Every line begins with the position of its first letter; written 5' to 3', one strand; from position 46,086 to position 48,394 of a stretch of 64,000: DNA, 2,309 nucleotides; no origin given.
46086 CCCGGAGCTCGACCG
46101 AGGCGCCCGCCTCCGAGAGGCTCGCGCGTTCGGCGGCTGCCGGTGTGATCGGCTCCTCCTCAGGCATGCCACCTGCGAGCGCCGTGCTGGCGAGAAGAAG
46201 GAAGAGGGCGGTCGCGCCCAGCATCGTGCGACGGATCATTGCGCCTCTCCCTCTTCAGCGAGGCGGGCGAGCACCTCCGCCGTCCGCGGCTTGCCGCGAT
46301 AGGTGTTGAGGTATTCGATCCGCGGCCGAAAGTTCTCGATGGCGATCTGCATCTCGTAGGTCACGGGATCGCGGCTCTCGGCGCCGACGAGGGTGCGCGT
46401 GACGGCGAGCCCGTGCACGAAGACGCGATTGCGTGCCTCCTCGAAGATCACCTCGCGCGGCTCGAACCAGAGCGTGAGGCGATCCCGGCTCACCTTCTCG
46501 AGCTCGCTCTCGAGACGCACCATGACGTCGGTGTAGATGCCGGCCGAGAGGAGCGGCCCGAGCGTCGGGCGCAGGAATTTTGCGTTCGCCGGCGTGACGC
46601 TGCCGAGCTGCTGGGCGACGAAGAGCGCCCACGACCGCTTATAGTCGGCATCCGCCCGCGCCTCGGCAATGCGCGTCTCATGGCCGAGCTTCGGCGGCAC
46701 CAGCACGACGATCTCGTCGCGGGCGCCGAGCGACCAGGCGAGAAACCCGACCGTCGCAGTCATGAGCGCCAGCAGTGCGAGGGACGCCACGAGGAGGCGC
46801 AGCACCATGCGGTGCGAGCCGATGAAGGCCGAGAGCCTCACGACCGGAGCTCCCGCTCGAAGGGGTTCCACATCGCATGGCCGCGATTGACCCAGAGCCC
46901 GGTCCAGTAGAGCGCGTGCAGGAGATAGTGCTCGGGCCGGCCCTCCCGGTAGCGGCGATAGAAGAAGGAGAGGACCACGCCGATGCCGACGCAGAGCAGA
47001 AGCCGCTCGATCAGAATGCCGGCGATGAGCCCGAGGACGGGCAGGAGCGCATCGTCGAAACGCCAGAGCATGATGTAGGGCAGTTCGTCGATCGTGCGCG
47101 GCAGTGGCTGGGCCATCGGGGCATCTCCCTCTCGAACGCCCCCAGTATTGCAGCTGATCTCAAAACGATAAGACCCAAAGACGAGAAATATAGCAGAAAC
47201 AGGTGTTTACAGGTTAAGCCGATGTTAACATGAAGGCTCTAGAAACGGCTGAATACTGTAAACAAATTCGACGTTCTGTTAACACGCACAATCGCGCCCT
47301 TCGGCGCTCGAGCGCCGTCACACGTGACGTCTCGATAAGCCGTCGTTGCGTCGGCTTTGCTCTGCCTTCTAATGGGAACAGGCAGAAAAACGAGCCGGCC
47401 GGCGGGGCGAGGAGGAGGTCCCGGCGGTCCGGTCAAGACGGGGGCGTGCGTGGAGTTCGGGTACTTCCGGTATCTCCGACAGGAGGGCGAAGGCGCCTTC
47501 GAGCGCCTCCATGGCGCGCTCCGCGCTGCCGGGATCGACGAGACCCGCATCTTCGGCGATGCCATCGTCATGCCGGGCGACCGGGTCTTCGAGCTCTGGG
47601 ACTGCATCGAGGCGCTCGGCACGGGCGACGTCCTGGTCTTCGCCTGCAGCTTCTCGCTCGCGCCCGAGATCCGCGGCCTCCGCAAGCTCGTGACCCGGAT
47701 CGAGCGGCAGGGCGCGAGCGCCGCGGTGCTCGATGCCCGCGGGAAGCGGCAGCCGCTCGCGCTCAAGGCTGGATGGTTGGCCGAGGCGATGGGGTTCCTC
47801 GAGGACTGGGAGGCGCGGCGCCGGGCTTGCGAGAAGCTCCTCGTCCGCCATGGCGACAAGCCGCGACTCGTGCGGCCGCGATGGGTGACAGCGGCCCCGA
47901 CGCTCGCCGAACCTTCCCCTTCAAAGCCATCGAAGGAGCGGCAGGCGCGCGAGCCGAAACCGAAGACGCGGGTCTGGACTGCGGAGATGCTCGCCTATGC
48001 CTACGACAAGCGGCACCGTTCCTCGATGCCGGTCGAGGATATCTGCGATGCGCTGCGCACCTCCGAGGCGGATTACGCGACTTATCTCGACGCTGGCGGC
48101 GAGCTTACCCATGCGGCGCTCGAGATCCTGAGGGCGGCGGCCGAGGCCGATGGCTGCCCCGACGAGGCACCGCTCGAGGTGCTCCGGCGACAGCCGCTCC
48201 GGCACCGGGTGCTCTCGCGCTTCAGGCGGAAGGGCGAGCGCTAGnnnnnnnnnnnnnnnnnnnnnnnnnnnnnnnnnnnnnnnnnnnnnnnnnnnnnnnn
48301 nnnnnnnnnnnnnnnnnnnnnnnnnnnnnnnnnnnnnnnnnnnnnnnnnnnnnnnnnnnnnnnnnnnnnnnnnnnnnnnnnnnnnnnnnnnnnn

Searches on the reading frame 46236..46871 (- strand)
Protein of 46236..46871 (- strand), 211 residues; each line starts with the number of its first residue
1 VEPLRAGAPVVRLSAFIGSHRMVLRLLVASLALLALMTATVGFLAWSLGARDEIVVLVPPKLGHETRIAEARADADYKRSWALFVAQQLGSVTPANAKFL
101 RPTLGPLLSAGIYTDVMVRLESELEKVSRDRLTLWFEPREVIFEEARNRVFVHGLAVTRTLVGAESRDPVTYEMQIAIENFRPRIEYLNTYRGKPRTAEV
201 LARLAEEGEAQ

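Call 8: search_protein_families(library=pfam, proteins=[window:46236-46871:-], max_evalue=0.01)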
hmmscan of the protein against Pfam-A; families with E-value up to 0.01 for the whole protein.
window:46236-46871:- (211 aa): 1 family
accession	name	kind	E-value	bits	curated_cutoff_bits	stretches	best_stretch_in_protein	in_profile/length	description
PF05309.16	TraE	-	9.9e-22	77.7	24.8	1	32-186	22-178/182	TraE protein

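Call 10: search_dna_similar(query=window:46236-46871:-, collection=plasmids, mode=protein, max_rows=40)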
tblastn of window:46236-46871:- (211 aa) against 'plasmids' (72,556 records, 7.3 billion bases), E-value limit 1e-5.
Records with a match: 3290; places in all: 3316; records where one place covers at least 80% of the query: 955.
Best place of each record, by identity: <60% 3290.
By first word of the organism name: Klebsiella 943; Escherichia 690; Salmonella 597; Enterobacter 333; Citrobacter 200; Providencia 97; Vibrio 75; Proteus 47; Pseudomonas 42; Aeromonas 31; and 56 more.
By predicted mobility (MOB-suite, as given by PLSDB): conjugative 2919; non-mobilizable 257; mobilizable 114.
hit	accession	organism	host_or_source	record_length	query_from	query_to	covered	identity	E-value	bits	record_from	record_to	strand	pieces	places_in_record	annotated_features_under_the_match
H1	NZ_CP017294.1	Pseudomonas aeruginosa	Homo sapiens,blood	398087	42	211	81%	38.0%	1e-30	125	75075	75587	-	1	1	TraE/TraK family type IV conjugative transfer system protein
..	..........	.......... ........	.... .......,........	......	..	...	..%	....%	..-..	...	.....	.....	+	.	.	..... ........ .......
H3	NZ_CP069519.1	Salmonella enterica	-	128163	41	209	80%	37.9%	2e-30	124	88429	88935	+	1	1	TraE/TraK family type IV conjugative transfer system protein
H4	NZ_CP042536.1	Citrobacter freundii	Whole organism,Shower 3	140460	41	209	80%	37.9%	2e-30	124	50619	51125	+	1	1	TraE/TraK family type IV conjugative transfer system protein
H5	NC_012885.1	Aeromonas hydrophila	-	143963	41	209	80%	37.9%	2e-30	124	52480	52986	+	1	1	TraE/TraK family type IV conjugative transfer system protein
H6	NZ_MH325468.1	Enterobacter hormaechei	urine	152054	41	209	80%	37.9%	2e-30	124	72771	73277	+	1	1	TraE/TraK family type IV conjugative transfer system protein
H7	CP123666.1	Salmonella enterica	animal-swine-market swine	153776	41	209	80%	37.9%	2e-30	124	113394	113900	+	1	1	TraE/TraK family type IV conjugative transfer system protein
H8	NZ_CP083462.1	Aeromonas veronii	-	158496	41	209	80%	37.9%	2e-30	124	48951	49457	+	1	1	TraE/TraK family type IV conjugative transfer system protein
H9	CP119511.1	Salmonella enterica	Product-Raw-Ground, Comminuted or ...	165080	41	209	80%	37.9%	2e-30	124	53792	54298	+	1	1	TraE/TraK family type IV conjugative transfer system protein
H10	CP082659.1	Salmonella enterica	Chicken legs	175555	41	209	80%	37.9%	2e-30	124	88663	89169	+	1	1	type IV conjugative transfer system protein TraE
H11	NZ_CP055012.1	Klebsiella quasipneumoniae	Shek Wu Hui WWTPs_72 WWTPs effluent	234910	41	209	80%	37.9%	2e-30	124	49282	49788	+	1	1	TraE/TraK family type IV conjugative transfer system protein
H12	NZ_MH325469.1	Enterobacter hormaechei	urine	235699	41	209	80%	37.9%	2e-30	124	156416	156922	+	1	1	TraE/TraK family type IV conjugative transfer system protein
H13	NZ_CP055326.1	Klebsiella michiganensis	culture,Freshwater sample from upstream ...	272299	41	209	80%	37.9%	2e-30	124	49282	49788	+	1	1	TraE/TraK family type IV conjugative transfer system protein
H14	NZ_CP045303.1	Azotobacter salinestris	cell culture,soil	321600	43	209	79%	38.1%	5e-35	137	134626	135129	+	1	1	TraE/TraK family type IV conjugative transfer system protein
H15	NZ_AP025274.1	Pseudomonas alcaligenes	Homo sapiens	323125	42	203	77%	39.3%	9e-31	125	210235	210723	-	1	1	TraE/TraK family type IV conjugative transfer system protein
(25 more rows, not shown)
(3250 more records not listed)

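Call 13: find_related_loci(query=window:46236-46871:-, collection=genome_contigs, flank=4000)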
Query window:46236-46871:- (211 aa) in genome_contigs; peptide patterns used: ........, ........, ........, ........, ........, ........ (x = any residue, [..] = any of these).
127 stretches matched a pattern, but none encodes a relative of the query by tblastn (E <= 1e-3).

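Call 14: find_encoding_contigs(protein=window:46236-46871:-, flank=3000, max_places=6)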
Protein window:46236-46871:- (211 aa): no gene with exactly this product is on record in the collection.

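Call 15: find_homologous_proteins(query=window:46236-46871:-, max_evalue=1e-10)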
Query window:46236-46871:- (211 aa): 3 proteins with E <= 1e-10 among 4492 candidates.
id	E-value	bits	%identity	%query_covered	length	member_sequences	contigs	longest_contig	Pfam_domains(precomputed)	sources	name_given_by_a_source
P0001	6.5e-119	413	96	95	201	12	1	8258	PF05309.17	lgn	-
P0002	5.6e-54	201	51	92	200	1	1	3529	PF05309.17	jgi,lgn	jgi:conjugal transfer pilus assembly protein TraE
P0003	3.9e-26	110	35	78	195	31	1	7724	PF05309.17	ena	-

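Call 16: find_encoding_contigs(protein=P0001, flank=6000, max_places=10)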
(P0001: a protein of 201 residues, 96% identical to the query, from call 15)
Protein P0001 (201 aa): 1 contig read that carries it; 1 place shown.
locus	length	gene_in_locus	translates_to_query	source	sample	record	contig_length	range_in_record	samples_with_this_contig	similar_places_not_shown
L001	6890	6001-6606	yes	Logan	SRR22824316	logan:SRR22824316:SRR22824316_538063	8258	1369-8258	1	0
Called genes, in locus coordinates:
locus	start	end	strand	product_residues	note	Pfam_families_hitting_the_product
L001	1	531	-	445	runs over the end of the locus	PF10923:BrxC_BrxD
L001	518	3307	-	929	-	PF01471:PG_binding_1, PF13208:TerB_N, PF05099:TerB, PF15615:TerB_C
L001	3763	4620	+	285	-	-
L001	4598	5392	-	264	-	-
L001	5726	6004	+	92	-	PF07178:TraL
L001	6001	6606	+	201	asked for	PF05309:TraE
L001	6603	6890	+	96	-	?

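Call 17: find_encoding_contigs(protein=P0002, flank=6000, max_places=10)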
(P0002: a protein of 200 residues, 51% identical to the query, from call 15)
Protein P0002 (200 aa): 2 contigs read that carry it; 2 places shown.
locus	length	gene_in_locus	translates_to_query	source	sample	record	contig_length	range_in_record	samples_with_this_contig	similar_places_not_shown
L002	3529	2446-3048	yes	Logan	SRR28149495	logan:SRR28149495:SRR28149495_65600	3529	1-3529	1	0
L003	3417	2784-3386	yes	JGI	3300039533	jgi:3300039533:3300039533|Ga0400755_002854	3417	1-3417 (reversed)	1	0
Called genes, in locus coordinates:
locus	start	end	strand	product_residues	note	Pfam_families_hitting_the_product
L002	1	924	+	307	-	?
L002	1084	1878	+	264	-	-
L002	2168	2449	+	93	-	PF07178:TraL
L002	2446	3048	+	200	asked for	PF05309:TraE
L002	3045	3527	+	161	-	?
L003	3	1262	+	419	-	?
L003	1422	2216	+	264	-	-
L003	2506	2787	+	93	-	PF07178:TraL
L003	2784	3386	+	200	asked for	PF05309:TraE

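Call 18: find_encoding_contigs(protein=P0003, flank=6000, max_places=10)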
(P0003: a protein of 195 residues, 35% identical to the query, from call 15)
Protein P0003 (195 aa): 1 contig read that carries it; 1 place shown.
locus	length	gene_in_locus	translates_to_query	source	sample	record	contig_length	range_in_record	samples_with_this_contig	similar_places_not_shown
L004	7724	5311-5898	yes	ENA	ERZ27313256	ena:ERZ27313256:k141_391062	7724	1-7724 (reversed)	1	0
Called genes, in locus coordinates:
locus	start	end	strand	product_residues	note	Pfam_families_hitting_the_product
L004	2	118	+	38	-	?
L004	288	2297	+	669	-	PF03235:GmrSD_N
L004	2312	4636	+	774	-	PF03235:GmrSD_N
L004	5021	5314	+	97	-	PF07178:TraL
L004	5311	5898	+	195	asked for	PF05309:TraE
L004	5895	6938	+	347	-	PF23536:TraK_C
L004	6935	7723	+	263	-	?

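Call 44: list_cluster_members(proteins=[P0001])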
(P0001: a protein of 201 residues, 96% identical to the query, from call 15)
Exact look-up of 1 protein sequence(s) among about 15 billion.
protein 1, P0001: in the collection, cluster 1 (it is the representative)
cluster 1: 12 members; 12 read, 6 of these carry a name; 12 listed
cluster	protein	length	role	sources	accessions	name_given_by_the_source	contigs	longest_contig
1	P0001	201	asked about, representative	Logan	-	-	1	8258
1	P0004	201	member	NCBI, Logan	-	-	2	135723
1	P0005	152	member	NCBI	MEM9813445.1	MAG: TraE/TraK family type IV conjugative transfer system protein, partial ...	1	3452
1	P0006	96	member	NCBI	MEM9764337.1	MAG: hypothetical protein AAF968_17845, partial [Pseudomonadota bacterium]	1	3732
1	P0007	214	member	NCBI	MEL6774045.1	MAG: TraE/TraK family type IV conjugative transfer system protein, partial ...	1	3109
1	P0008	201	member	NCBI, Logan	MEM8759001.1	MAG: TraE/TraK family type IV conjugative transfer system protein [Pseudomonadota ...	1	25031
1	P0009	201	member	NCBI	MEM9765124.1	MAG: TraE/TraK family type IV conjugative transfer system protein [Pseudomonadota ...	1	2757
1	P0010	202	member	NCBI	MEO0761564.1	MAG: TraE/TraK family type IV conjugative transfer system protein, partial ...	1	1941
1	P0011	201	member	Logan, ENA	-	-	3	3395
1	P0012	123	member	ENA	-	-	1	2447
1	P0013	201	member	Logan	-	-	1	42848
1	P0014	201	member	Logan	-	-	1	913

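Call 45: find_encoding_contigs(protein=P0013, flank=3000, max_places=4)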
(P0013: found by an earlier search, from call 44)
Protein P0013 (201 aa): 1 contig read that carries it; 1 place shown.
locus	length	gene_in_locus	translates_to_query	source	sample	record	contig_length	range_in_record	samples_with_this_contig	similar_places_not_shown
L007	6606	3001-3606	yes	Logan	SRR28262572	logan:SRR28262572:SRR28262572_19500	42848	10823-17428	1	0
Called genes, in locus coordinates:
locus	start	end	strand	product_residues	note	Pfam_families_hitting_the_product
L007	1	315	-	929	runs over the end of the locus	PF01471:PG_binding_1, PF13208:TerB_N, PF05099:TerB, PF15615:TerB_C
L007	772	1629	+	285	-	-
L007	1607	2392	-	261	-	-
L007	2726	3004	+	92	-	PF07178:TraL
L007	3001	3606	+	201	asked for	PF05309:TraE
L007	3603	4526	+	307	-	PF23536:TraK_C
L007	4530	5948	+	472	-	PF03743:TrbI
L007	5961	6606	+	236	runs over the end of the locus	PF09676:TraV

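Call 46: find_encoding_contigs(protein=P0008, flank=3000, max_places=4)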
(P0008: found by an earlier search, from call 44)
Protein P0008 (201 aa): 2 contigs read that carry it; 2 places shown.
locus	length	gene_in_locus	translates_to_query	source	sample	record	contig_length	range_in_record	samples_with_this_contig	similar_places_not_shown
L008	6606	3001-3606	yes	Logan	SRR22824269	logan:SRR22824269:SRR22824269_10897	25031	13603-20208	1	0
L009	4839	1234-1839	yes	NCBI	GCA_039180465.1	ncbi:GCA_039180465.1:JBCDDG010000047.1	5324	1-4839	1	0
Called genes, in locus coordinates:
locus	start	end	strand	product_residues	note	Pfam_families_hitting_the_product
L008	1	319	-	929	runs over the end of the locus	PF01471:PG_binding_1, PF13208:TerB_N, PF05099:TerB, PF15615:TerB_C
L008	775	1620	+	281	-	-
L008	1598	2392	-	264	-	-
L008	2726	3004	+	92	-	PF07178:TraL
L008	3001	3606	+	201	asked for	PF05309:TraE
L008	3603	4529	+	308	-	PF23536:TraK_C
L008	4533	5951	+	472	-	PF03743:TrbI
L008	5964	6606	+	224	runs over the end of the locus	PF09676:TraV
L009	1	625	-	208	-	?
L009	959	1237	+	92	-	PF07178:TraL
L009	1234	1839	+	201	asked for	PF05309:TraE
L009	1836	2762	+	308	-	PF23536:TraK_C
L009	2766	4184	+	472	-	PF03743:TrbI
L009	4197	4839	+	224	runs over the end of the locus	PF09676:TraV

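Call 47: find_encoding_contigs(protein=P0011, flank=3000, max_places=4)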
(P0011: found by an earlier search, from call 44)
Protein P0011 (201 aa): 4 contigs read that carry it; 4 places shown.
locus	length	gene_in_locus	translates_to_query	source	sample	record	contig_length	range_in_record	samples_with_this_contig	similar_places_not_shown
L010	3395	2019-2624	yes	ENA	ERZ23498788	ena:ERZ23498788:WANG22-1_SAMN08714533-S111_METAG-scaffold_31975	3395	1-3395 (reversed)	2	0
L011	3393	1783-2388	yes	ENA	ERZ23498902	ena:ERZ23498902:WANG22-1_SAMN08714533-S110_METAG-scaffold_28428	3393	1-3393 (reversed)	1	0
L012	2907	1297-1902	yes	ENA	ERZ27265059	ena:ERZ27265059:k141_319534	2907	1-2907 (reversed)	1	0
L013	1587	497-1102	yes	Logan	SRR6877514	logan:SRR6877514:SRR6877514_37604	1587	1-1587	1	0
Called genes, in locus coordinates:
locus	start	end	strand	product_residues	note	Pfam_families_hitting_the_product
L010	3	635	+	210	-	?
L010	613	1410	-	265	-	-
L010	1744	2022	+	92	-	PF07178:TraL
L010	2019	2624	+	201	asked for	PF05309:TraE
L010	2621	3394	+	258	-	?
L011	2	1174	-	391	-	?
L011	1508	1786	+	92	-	PF07178:TraL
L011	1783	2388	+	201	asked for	PF05309:TraE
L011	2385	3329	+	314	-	PF23536:TraK_C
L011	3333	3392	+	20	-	?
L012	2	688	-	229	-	?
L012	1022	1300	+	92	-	PF07178:TraL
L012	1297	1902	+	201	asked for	PF05309:TraE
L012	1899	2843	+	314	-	PF23536:TraK_C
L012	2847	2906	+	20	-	?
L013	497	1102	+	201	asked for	PF05309:TraE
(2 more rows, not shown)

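Call 54: find_related_loci(query=A2, collection=genome_contigs, flank=3000)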
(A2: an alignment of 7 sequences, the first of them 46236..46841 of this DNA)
Query A2 (201 aa) in genome_contigs; peptide patterns used: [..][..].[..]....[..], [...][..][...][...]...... (x = any residue, [..] = any of these).
99 stretches matched a pattern; 35 encode a relative of the query (tblastn E <= 1e-3); 35 distinct loci.
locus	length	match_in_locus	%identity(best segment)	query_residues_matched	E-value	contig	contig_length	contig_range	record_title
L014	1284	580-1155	54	6-197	6e-63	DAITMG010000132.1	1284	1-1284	MAG TPA_asm: Erythrobacter sp. isolate CTOTU7343 NODE_210771_length_1284_cov_41.677787, whole genome shotgun sequence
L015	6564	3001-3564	41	1-189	5e-39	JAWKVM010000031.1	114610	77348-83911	MAG: Alphaproteobacteria bacterium isolate BC3.45 BC3.45.fa-31, whole genome shotgun sequence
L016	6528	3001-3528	40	24-200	3e-38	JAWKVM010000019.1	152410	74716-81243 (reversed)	MAG: Alphaproteobacteria bacterium isolate BC3.45 BC3.45.fa-19, whole genome shotgun sequence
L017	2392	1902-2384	41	41-201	2e-35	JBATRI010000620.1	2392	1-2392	MAG: Geminicoccaceae bacterium isolate MFD10500_ilm_asm_bin22 k127_95908, whole genome shotgun sequence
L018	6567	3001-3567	38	1-189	1e-35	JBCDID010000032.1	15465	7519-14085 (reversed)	MAG: Pseudomonadota bacterium isolate P01_H01_bin.171 k141_608787_length_15465_cov_10.0000, whole genome shotgun sequenc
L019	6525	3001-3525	39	3-194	1e-34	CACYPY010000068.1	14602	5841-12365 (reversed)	MAG: uncultured Ruminobacter sp. isolate RUG12170 genome assembly, contig: RUG12170_asm_68, whole genome shotgun sequenc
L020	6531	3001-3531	38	23-199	9e-34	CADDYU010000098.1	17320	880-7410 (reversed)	Methylococcaceae bacterium isolate 8 genome assembly, contig: NODE_2209_length_17320_cov_4.993660, whole genome shotgun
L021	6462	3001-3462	41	41-194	6e-34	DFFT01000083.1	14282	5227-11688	MAG TPA_asm: Succinivibrionaceae bacterium UBA3769 UBA3769_contig_159116, whole genome shotgun sequence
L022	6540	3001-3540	39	10-199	2e-33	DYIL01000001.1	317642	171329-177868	MAG TPA_asm: Methyloversatilis universalis isolate TT109_59_23 Afr_mines_TT109_10_length_317642_cov_9_926433, whole geno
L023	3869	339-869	39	23-199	2e-33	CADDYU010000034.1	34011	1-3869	Methylococcaceae bacterium isolate 8 genome assembly, contig: NODE_701_length_34011_cov_5.151487, whole genome shotgun s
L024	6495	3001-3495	41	22-187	4e-33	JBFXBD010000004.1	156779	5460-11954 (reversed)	MAG: Gammaproteobacteria bacterium isolate CA_2019_TPBS_38 NODE_903_length_156779_cov_5.365753_TPBS, whole genome shotgu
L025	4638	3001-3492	35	23-186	5e-32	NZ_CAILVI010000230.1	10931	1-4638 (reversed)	MAG: uncultured Thiodictyon sp. isolate D14_bin-1308, whole genome shotgun sequence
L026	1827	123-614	35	23-186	5e-32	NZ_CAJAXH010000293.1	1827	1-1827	MAG: uncultured Thiodictyon sp. isolate I-2_bin-116, whole genome shotgun sequence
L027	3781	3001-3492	35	23-186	8e-32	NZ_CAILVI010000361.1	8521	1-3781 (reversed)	MAG: uncultured Thiodictyon sp. isolate D14_bin-1308, whole genome shotgun sequence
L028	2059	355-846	35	23-186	3e-31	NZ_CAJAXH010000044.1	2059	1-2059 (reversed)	MAG: uncultured Thiodictyon sp. isolate I-2_bin-116, whole genome shotgun sequence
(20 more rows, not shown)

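Call 55: find_related_loci(query=A2, collection=metagenome_contigs, flank=3000)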
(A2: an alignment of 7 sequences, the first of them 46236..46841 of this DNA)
Query A2 (201 aa) in metagenome_contigs; peptide patterns used: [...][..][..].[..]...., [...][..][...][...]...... (x = any residue, [..] = any of these).
168 stretches matched a pattern; 49 encode a relative of the query (tblastn E <= 1e-3); 49 distinct loci.
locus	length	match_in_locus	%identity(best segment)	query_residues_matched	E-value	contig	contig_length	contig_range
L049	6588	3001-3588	49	1-196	4e-57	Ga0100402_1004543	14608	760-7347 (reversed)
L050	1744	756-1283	41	24-200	1e-40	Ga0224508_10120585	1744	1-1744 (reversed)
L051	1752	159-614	43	41-192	1e-37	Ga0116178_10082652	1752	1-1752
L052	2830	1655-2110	43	41-192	2e-36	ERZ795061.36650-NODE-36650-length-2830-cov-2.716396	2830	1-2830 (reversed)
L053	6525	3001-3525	39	3-194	1e-34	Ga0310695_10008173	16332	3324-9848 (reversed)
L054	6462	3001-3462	40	41-194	5e-34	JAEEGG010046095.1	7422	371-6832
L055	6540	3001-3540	39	10-199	1e-33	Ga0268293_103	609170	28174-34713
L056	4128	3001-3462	40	41-194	5e-34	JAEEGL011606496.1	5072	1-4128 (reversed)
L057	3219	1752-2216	40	40-194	1e-33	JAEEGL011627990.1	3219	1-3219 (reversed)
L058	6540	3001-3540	39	10-199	2e-33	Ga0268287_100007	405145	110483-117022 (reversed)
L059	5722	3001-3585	35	1-201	6e-32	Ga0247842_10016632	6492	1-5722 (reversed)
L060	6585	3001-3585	35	1-201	6e-32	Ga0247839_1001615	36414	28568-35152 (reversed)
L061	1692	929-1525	35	1-199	7e-32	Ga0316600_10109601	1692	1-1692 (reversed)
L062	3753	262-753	35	23-186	8e-31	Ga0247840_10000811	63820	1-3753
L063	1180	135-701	36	1-189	3e-31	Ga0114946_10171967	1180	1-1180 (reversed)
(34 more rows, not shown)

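Call 62: search_protein_families(library=pfam, proteins=[L002:1084-1878:+, L049:1615-2574:+, L015:2061-2711:+, L017:642-1430:+], max_evalue=5)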
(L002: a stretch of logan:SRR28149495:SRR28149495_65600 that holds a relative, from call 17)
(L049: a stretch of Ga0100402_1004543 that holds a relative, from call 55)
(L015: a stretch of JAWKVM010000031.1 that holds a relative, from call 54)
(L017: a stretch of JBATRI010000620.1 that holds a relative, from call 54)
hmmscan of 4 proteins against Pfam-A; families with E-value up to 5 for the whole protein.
L002:1084-1878:+ (264 aa): 1 family
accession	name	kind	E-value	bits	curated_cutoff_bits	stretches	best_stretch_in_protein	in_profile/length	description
PF05280.16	FlhC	-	0.0048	17.1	27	1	82-210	11-139/173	Flagellar transcriptional activator (FlhC)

L049:1615-2574:+ (319 aa): 0 families

L015:2061-2711:+ (216 aa): 1 family
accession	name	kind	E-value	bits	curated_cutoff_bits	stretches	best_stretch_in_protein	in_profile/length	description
PF05280.16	FlhC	-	6.5e-07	29.7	27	1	14-179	6-165/173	Flagellar transcriptional activator (FlhC)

L017:642-1430:+ (262 aa): 2 families
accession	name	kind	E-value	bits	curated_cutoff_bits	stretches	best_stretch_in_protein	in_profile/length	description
PF05280.16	FlhC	-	0.094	12.9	27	1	174-246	95-164/173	Flagellar transcriptional activator (FlhC)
PF09630.15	DUF2024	-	0.11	12.8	27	1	219-247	35-63/81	Domain of unknown function (DUF2024)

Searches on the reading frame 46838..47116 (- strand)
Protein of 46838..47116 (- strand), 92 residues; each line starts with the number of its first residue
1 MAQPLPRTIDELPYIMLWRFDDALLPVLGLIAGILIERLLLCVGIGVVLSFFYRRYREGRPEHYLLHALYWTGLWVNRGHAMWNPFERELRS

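Call 8: search_protein_families(library=pfam, proteins=[window:46838-47116:-], max_evalue=0.01)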
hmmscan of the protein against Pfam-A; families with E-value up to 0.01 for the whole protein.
window:46838-47116:- (92 aa): 2 families
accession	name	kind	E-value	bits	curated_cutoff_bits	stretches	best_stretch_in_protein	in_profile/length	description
PF07178.16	TraL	-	4.3e-17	62.6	24.4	1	5-89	3-88/90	TraL protein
PF11990.13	DUF3487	-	0.0042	17.3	27.8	1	40-72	58-91/114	Protein of unknown function (DUF3487)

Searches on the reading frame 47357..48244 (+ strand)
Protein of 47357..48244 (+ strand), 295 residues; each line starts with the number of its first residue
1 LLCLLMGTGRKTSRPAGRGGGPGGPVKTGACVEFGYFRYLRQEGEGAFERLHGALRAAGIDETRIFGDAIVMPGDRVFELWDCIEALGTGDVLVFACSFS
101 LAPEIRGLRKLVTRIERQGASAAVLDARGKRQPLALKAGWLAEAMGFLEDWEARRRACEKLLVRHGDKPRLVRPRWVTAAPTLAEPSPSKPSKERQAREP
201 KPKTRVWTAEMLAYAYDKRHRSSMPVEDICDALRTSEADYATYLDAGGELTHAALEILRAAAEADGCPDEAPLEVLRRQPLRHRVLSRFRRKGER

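Call 8: search_protein_families(library=pfam, proteins=[window:47357-48244:+], max_evalue=0.01)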
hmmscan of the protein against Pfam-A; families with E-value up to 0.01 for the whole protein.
window:47357-48244:+ (295 aa): 0 families

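Call 60: search_solved_structures(query=window:47450-48244:+, max_evalue=1)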
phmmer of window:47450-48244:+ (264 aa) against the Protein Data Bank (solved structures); distinct sequences matched with E-value up to 1: 1.
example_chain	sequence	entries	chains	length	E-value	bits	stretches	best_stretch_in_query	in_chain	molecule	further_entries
3cxj_A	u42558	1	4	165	0.77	12.5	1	21-80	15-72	Uncharacterized protein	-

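Call 62: search_protein_families(library=pfam, proteins=[window:47450-48244:+], max_evalue=5)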
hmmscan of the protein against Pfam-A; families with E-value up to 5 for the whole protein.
window:47450-48244:+ (264 aa): 1 family
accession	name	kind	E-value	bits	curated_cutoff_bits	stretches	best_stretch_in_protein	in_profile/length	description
PF12804.13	NTP_transf_3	-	0.088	13.4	27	1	77-123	104-151/160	MobA-like NTP transferase domain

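Call 80: predict_structure(protein=window:47450-48244:+)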
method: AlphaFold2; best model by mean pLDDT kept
length: 264 residues; sequences in the alignment: 1
mean_pLDDT: 48.1   pTM: 0.30
mean pLDDT of the five models: 48.1, 38.4, 36.3, 34.7, 34.0
residues with pLDDT >= 90: 0; 70-90: 12; 50-70: 105; < 50: 147
segments of 3 or more residues with pLDDT < 50: 1-7, 9-12, 59-75, 87-92, 94-176, 186-193, 211-218, 257-264
pLDDT, mean of each block of 10 residues (from residue 1): 42 61 73 56 61 58 45 48 50 45 37 36 41 27 23 35 37 46 47 55 54 47 62 60 56 49 42
secondary structure, 60 per line:
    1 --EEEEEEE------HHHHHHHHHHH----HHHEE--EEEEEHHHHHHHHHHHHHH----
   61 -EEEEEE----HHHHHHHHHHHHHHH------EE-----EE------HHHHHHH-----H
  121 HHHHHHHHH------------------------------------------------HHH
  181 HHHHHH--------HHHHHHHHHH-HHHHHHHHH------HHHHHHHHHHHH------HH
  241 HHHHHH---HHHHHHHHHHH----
elements in order: E3-9 H16-26 E38-42 H43-56 E62-67 H72-86 H108-114 H120-129 H178-186 H195-204 H206-214 H221-232 H239-246 H250-260

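Call 101: find_homologous_proteins(query=window:47450-48244:+, max_evalue=0.001)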
Query window:47450-48244:+ (264 aa): 3 proteins with E <= 0.001 among 3123 candidates.
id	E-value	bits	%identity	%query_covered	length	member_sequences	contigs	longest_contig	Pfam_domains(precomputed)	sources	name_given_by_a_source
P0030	2.4e-155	534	91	100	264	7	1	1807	-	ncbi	ncbi:MAG: hypothetical protein AAF968_26430 [Pseudomonadota bacterium]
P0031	5.3e-151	520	88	100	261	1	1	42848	-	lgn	-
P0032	1.0e-148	512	89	99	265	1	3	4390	-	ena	-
